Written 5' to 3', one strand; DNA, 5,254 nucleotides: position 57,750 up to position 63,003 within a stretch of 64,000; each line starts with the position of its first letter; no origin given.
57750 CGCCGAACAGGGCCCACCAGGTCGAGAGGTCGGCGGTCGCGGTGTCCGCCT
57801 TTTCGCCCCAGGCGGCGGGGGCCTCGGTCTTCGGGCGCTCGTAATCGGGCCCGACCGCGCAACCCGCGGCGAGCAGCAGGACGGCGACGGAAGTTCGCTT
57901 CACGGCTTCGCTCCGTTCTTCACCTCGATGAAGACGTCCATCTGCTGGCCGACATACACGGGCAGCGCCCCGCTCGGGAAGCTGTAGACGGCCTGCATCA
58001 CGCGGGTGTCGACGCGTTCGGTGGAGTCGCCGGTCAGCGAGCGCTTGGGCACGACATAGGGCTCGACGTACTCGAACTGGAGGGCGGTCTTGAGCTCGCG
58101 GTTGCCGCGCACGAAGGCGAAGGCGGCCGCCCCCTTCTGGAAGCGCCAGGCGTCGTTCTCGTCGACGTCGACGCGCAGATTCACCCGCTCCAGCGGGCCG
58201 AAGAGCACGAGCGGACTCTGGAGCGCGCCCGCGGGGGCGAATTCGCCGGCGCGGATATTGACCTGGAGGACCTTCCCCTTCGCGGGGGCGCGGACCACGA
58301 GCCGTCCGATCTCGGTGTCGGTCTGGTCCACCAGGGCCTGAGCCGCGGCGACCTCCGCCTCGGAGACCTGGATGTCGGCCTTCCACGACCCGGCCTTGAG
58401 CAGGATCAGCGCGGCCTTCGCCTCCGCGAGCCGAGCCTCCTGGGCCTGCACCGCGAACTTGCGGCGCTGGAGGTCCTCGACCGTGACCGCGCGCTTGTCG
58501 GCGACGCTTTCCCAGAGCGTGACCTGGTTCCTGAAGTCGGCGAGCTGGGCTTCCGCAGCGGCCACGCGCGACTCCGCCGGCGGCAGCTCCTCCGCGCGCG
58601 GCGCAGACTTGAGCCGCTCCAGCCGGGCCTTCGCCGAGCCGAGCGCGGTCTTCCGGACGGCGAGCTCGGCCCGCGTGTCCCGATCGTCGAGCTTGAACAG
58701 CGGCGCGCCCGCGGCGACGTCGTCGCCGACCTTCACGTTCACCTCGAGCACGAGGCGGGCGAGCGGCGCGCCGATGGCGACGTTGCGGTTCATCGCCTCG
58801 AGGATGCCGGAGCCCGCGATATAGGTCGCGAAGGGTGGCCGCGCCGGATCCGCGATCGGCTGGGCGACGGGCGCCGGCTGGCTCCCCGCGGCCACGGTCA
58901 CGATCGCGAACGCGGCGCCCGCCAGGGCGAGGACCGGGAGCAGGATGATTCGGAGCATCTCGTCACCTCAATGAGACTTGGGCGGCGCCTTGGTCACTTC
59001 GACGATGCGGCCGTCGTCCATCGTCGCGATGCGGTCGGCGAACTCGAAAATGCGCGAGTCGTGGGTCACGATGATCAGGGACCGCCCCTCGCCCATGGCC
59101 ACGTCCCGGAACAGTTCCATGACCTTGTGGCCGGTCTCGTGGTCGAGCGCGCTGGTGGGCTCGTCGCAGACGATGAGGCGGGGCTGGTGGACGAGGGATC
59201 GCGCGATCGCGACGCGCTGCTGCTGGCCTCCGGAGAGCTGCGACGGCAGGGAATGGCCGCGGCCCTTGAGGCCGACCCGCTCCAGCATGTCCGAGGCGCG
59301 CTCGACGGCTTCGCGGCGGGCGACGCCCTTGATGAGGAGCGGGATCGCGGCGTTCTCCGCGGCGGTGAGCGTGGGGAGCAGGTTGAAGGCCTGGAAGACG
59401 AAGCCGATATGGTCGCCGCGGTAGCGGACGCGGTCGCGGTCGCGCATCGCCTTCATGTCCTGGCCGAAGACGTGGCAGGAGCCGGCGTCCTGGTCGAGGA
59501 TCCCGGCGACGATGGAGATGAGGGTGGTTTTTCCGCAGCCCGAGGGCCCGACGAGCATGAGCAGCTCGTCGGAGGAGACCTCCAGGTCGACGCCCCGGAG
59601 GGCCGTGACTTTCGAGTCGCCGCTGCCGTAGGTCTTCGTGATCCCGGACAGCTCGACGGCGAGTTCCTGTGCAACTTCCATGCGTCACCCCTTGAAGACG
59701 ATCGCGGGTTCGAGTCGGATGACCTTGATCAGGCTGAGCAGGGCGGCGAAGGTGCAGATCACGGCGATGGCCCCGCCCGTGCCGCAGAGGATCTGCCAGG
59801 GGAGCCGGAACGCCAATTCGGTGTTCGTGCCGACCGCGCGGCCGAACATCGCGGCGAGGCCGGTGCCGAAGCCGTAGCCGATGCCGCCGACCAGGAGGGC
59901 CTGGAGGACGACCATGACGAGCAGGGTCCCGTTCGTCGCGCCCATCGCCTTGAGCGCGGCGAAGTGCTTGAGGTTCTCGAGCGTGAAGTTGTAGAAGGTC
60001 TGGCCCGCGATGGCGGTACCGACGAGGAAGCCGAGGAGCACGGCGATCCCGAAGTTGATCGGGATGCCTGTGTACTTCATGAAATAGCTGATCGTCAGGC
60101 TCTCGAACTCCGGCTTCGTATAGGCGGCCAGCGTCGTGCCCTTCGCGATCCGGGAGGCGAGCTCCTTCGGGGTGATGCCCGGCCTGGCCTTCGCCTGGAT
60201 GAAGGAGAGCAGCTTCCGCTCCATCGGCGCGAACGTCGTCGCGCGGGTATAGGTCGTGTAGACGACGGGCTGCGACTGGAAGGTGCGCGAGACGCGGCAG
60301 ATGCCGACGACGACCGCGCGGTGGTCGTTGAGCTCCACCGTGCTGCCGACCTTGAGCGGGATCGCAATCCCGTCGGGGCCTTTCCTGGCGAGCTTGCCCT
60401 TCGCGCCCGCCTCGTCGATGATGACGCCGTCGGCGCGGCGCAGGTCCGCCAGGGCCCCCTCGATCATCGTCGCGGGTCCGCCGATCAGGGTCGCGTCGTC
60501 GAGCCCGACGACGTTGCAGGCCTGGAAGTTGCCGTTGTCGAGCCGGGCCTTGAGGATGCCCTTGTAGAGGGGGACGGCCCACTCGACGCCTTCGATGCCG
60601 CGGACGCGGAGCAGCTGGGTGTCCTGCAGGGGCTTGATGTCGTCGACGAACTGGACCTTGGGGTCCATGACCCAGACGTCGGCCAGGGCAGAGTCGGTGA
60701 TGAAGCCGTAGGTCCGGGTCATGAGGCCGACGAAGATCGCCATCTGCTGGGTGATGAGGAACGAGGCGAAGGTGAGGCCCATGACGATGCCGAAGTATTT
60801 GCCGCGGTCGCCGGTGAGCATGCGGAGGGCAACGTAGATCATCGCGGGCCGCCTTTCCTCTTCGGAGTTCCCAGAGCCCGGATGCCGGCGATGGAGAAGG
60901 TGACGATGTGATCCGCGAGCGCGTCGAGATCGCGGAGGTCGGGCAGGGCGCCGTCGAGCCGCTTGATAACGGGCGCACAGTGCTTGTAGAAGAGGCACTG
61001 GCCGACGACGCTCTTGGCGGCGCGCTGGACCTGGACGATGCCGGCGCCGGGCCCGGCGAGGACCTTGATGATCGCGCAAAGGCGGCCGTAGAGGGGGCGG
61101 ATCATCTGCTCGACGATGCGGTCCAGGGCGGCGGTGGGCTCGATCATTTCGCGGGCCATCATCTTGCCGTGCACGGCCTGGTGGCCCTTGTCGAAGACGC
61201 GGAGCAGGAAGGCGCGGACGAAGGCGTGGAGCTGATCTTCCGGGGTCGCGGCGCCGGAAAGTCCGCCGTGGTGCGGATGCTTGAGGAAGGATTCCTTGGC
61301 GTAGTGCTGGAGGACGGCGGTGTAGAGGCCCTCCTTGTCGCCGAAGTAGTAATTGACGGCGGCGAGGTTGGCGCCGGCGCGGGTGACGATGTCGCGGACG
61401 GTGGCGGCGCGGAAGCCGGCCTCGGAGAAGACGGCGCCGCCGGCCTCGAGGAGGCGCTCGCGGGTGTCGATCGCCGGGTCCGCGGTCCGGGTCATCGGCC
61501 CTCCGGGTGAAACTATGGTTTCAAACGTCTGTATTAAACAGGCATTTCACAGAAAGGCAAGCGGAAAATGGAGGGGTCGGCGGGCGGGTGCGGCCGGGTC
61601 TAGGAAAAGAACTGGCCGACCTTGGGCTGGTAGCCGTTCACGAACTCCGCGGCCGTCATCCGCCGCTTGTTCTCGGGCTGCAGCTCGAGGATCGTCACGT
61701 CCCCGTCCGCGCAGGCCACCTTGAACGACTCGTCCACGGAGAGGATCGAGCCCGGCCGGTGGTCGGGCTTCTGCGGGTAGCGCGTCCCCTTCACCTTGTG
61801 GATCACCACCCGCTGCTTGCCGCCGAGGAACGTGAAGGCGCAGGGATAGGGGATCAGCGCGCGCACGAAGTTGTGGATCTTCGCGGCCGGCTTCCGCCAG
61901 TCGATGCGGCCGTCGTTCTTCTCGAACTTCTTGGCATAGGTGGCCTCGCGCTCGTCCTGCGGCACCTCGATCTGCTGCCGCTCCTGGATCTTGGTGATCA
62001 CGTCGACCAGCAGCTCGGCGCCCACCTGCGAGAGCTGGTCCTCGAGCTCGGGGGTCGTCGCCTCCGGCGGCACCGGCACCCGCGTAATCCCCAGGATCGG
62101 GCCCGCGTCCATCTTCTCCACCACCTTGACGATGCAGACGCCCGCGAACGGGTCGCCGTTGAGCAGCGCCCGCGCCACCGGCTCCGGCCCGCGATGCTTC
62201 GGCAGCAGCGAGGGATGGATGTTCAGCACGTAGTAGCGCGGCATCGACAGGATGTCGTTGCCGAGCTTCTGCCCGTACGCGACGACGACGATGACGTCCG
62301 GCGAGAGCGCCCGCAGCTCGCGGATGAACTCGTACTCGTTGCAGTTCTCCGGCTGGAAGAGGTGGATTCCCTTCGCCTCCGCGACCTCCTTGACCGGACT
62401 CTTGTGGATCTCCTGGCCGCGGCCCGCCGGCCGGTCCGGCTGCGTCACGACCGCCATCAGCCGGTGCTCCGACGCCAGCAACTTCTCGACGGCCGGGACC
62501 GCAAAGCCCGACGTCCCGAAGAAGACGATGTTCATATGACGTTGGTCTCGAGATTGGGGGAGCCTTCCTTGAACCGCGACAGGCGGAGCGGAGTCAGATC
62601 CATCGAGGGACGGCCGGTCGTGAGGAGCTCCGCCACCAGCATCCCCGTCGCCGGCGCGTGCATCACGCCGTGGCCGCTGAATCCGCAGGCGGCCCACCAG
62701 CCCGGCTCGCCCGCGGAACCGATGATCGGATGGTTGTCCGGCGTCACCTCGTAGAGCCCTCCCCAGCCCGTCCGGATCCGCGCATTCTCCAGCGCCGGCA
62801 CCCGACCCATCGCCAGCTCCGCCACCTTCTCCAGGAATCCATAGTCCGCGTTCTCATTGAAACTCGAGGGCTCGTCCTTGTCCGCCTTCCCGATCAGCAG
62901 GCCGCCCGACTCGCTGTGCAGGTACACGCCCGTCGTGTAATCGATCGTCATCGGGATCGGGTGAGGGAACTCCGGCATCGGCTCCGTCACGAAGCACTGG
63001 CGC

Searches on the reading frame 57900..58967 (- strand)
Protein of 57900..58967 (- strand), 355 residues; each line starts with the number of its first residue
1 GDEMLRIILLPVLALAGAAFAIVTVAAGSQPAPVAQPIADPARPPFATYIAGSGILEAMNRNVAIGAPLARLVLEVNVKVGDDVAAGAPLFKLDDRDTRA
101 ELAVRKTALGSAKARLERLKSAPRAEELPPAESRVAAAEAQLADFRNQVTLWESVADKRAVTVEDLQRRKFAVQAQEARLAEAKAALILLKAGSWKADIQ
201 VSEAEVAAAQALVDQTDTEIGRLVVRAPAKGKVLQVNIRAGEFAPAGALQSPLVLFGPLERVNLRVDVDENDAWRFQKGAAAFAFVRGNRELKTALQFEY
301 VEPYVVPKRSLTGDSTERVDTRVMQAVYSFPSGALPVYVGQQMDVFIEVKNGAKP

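Call 42: search_protein_families(library=pfam, proteins=[window:57900-58967:-], max_evalue=0.0001)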
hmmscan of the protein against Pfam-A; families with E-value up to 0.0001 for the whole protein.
window:57900-58967:- (355 aa): 2 families
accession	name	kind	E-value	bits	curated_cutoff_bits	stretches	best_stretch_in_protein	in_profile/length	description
PF13437.12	HlyD_3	-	5.3e-08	34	22.2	0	224-305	1-80/106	HlyD family secretion protein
PF16576.10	HlyD_D23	-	4.3e-07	29.9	30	0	211-308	97-191/214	Barrel-sandwich domain of CusB or HlyD membrane-fusion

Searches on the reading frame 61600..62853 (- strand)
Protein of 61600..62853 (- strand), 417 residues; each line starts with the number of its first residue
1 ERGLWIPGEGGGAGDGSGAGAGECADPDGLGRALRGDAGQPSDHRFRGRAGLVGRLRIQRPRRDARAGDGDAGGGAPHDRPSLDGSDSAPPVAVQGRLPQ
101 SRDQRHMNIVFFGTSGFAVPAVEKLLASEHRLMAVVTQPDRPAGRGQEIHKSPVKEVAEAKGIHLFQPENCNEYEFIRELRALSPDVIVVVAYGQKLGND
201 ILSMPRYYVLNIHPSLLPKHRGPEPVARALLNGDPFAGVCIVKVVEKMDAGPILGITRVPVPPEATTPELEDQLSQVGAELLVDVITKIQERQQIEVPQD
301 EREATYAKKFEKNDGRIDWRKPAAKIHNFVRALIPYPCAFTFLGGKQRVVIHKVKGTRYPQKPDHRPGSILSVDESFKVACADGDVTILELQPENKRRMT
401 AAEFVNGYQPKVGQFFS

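Call 42: search_protein_families(library=pfam, proteins=[window:61600-62853:-], max_evalue=0.0001)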
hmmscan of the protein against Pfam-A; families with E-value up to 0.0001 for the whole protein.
window:61600-62853:- (417 aa): 2 families
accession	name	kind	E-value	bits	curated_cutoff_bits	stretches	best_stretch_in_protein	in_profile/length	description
PF00551.24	Formyl_trans_N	-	1e-39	136.6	26.1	1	107-286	1-181/181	Formyl transferase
PF02911.23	Formyl_trans_C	-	2e-26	92.5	21.1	1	310-408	2-99/100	Formyl transferase, C-terminal domain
